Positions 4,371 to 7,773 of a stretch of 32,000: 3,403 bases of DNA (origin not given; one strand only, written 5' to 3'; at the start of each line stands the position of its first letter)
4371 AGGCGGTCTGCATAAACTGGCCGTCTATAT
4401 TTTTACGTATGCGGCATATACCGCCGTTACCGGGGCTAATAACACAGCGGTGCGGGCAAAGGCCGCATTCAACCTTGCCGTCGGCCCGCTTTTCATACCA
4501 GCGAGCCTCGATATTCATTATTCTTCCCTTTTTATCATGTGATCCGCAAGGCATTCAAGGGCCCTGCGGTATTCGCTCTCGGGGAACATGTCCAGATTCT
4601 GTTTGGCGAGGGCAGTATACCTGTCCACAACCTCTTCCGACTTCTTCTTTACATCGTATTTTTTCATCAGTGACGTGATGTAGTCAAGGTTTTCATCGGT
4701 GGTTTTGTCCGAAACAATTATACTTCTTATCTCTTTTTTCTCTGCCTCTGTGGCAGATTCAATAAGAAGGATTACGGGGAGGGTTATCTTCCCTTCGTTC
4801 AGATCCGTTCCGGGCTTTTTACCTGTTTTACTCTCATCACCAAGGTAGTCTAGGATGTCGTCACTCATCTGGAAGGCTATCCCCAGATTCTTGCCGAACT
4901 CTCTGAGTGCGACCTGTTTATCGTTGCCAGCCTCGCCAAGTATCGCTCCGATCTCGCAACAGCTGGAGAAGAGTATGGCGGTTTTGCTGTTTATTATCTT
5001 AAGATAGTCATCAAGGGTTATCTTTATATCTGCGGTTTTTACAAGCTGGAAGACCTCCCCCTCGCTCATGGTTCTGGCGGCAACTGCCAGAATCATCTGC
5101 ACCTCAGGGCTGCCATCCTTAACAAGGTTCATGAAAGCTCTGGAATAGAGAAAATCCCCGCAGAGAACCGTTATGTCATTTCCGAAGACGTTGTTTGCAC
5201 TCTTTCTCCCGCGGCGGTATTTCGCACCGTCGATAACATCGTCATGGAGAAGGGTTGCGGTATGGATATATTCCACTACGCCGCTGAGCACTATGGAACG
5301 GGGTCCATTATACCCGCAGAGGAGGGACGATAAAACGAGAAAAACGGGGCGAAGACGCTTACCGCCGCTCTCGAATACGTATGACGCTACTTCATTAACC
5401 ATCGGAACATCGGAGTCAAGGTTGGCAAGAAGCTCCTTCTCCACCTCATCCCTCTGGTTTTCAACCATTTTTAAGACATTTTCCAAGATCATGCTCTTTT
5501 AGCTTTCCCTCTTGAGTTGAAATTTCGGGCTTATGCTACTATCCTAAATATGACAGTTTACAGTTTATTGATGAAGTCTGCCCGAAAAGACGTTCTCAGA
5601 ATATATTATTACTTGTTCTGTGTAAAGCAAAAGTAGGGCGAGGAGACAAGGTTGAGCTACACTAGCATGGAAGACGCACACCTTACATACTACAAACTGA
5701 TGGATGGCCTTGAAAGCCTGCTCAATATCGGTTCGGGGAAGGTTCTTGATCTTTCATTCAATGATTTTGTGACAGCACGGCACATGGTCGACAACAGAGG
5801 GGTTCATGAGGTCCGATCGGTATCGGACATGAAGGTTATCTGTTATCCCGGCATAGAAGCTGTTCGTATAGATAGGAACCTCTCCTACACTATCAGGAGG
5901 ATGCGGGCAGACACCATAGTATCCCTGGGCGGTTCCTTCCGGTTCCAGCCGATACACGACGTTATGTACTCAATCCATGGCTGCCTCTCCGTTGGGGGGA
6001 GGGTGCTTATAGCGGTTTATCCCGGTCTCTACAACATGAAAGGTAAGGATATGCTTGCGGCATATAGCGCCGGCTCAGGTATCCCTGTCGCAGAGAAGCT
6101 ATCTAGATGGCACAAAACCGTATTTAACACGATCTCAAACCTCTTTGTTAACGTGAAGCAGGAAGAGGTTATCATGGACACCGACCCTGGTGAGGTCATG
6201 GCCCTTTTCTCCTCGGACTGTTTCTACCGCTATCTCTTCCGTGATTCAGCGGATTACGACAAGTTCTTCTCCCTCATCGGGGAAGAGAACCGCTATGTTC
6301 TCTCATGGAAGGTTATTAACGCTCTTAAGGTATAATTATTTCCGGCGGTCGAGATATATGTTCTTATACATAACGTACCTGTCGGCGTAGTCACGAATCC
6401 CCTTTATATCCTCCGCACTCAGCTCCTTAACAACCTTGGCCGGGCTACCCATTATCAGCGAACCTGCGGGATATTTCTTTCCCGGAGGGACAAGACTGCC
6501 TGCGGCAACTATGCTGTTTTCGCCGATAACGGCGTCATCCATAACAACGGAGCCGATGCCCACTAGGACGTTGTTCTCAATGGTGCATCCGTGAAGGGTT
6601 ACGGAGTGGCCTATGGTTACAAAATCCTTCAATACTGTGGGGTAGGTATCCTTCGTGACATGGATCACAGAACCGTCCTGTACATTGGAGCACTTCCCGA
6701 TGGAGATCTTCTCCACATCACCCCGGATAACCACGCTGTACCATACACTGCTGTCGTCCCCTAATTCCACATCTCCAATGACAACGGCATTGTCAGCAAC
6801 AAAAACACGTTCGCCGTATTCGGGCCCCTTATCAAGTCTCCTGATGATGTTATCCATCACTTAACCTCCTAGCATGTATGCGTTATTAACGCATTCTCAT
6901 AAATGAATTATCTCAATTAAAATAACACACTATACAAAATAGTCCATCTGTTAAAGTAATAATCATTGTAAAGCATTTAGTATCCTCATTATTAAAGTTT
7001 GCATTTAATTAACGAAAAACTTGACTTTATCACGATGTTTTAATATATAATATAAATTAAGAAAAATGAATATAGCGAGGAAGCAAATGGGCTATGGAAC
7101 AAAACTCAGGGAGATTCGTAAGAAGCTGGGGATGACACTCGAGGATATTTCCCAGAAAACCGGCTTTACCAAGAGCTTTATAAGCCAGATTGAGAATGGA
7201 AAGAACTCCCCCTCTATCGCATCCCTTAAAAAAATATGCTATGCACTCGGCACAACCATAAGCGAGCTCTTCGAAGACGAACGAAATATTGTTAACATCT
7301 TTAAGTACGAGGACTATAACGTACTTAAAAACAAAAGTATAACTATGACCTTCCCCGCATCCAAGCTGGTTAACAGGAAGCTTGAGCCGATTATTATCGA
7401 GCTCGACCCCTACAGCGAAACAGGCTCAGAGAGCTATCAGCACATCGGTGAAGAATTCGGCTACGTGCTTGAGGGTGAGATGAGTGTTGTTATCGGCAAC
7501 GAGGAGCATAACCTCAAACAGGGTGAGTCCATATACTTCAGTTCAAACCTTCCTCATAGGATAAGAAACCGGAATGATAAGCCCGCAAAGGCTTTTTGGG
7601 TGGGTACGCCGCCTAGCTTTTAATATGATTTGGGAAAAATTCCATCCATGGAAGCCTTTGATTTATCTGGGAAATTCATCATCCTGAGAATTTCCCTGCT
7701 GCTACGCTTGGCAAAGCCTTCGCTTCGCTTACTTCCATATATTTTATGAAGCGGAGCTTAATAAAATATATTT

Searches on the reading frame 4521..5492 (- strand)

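Call 11: search_protein_families(library=pfam, proteins=[window:4521-5492:-])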
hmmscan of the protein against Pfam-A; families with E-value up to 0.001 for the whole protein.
window:4521-5492:- (324 aa): 1 family
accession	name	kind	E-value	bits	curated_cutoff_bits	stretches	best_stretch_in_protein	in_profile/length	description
PF00348.22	polyprenyl_synt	-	3.5e-71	239.8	27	1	30-275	2-250/251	Polyprenyl synthetase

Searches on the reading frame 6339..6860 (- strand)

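Call 11: search_protein_families(library=pfam, proteins=[window:6339-6860:-])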
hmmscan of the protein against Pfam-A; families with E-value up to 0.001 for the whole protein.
window:6339-6860:- (174 aa): 2 families
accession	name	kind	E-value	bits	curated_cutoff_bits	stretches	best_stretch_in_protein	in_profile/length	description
PF00132.30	Hexapep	-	8.5e-17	60.5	27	2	91-124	1-34/36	Bacterial transferase hexapeptide (six repeats)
PF25084.1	LbH_EIF2B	-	5.4e-05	23.6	54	1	52-127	22-90/105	EIF2B subunit epsilon LbH domain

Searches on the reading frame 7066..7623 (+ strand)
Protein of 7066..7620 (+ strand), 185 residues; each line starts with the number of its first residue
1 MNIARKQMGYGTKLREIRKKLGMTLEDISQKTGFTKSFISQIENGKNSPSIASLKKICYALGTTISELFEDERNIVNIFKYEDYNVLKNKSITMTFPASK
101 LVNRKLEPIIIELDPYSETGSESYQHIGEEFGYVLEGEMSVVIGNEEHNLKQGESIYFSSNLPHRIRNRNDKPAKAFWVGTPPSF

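Call 10: find_related_loci(query=window:7066-7620:+, collection=genome_contigs, flank=6000)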
Query window:7066-7620:+ (185 aa) in genome_contigs; peptide patterns used: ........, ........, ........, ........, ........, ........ (x = any residue, [..] = any of these).
128 stretches matched a pattern; 49 encode a relative of the query (tblastn E <= 1e-3); 49 distinct loci.
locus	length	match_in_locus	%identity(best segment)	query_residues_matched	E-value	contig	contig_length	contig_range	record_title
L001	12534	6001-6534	89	8-185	6e-108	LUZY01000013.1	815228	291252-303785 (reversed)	MAG: Deferribacterales bacterium Deferri_01 _contig_40886, whole genome shotgun sequence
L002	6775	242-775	88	8-185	1e-106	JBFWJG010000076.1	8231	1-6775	MAG: Deferribacterales bacterium isolate CA_2019_NHSR_13 NODE_18077_length_8231_cov_4.358588_NHSR, whole genome shotgun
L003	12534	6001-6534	82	8-185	2e-98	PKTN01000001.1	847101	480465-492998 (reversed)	MAG: Denitrovibrio sp. isolate BM704 sc_3, whole genome shotgun sequence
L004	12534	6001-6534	81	8-185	6e-98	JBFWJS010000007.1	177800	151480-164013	MAG: Deferribacterales bacterium isolate CA_2019_NHSR_24 NODE_205_length_177800_cov_241.292369_NHSR, whole genome shotgu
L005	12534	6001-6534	81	8-185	1e-96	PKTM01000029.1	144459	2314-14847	MAG: Denitrovibrio sp. isolate BM701 sc_764, whole genome shotgun sequence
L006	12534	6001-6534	79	8-185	4e-96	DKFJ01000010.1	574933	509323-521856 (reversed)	MAG TPA_asm: Deferribacteraceae bacterium UBA6799 UBA6799_contig_368, whole genome shotgun sequence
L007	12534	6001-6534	80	8-185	2e-96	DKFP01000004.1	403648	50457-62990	MAG TPA_asm: Deferribacteraceae bacterium UBA6793 UBA6793_contig_316, whole genome shotgun sequence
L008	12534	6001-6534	79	8-185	4e-96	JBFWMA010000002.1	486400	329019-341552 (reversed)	MAG: Deferribacterales bacterium isolate CA_2019_NHSR_79 NODE_20_length_486400_cov_45.243552_NHSR, whole genome shotgun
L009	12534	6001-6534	80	8-185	2e-96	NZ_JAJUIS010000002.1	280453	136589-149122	MAG: Seleniivibrio woodruffii isolate bin96 k141_840390_length_280453_cov_117.9955, whole genome shotgun sequence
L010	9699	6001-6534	80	8-185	4e-96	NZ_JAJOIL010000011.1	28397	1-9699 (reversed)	MAG: Seleniivibrio sp. isolate S2C1195 S2CNODE_204_length_28397_cov_7.228688, whole genome shotgun sequence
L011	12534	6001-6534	80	8-185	5e-96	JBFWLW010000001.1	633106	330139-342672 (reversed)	MAG: Deferribacterales bacterium isolate CA_2019_NHSR_75 NODE_9_length_633106_cov_74.540876_NHSR, whole genome shotgun s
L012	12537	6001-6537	78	7-185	1e-95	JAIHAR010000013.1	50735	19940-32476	MAG: Deferribacteraceae bacterium isolate M2_7_5_bin.3 scaffold_35, whole genome shotgun sequence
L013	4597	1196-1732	77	7-185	2e-95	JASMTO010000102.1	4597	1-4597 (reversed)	MAG: bacterium isolate GSC-VFA-60_REP12 CoA_60C_k149_94796, whole genome shotgun sequence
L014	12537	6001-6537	75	7-185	5e-95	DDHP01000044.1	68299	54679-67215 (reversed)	MAG TPA_asm: Deferribacteraceae bacterium UBA1873 UBA1873_contig_148, whole genome shotgun sequence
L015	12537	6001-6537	78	7-185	2e-94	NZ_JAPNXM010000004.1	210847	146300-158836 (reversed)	Deferribacter thermophilus strain BMA NODE_4_length_210847_cov_258.663510, whole genome shotgun sequence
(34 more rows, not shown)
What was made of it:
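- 7087..7623 (+): XRE-HTH/cupin regulator gene whose stop codon borders the array. The true start is M8 at 7087. Homologues align from residue 8 (call 10).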

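Call 11: search_protein_families(library=pfam, proteins=[window:7066-7620:+])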
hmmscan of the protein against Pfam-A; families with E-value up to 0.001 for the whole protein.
window:7066-7620:+ (185 aa): 8 families
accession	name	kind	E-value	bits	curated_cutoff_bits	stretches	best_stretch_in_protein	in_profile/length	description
PF07883.17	Cupin_2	-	1.6e-19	69.8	27.2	1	117-179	9-69/70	Cupin domain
PF01381.28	HTH_3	-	9.7e-16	58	23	1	14-68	1-55/55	Helix-turn-helix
PF12844.13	HTH_19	-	6.7e-13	48.8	30.2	1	11-69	1-59/64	Helix-turn-helix domain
PF13443.12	HTH_26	-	1.9e-12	47.6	22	1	13-72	1-61/63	Cro/C1-type HTH DNA-binding domain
PF13560.12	HTH_31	-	2.5e-10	40.9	27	1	11-67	3-60/64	Helix-turn-helix domain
PF02311.25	AraC_binding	-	2.3e-07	31.1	21.1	1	125-184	20-79/135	AraC-like ligand binding domain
PF13413.12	HTH_25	-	9.4e-06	25.8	24.6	1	14-46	2-34/62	Helix-turn-helix domain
PF00190.28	Cupin_1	-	8.4e-05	22.6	22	1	129-179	55-112/151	Cupin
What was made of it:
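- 7087..7623 (+): Pfam HTH_3 plus Cupin_2 (call 11).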

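Call 70: find_encoding_contigs(protein=window:7087-7623:+, flank=6000, max_places=6)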
Protein window:7087-7623:+ (178 aa): 1 contig read that carries it; 1 place shown.
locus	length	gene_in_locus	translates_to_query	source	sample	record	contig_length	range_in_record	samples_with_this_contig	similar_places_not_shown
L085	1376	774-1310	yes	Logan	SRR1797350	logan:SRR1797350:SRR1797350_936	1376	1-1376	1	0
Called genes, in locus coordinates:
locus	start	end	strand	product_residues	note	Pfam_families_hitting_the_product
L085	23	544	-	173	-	PF00132:Hexapep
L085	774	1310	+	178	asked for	PF12844:HTH_19, PF13413:HTH_25 (weak), PF13443:HTH_26, PF13560:HTH_31, PF01381:HTH_3, PF07883:Cupin_2, PF02311:AraC_binding (weak)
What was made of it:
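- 7087..7623 (+): A Logan gene call gives 178 aa (call 70).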
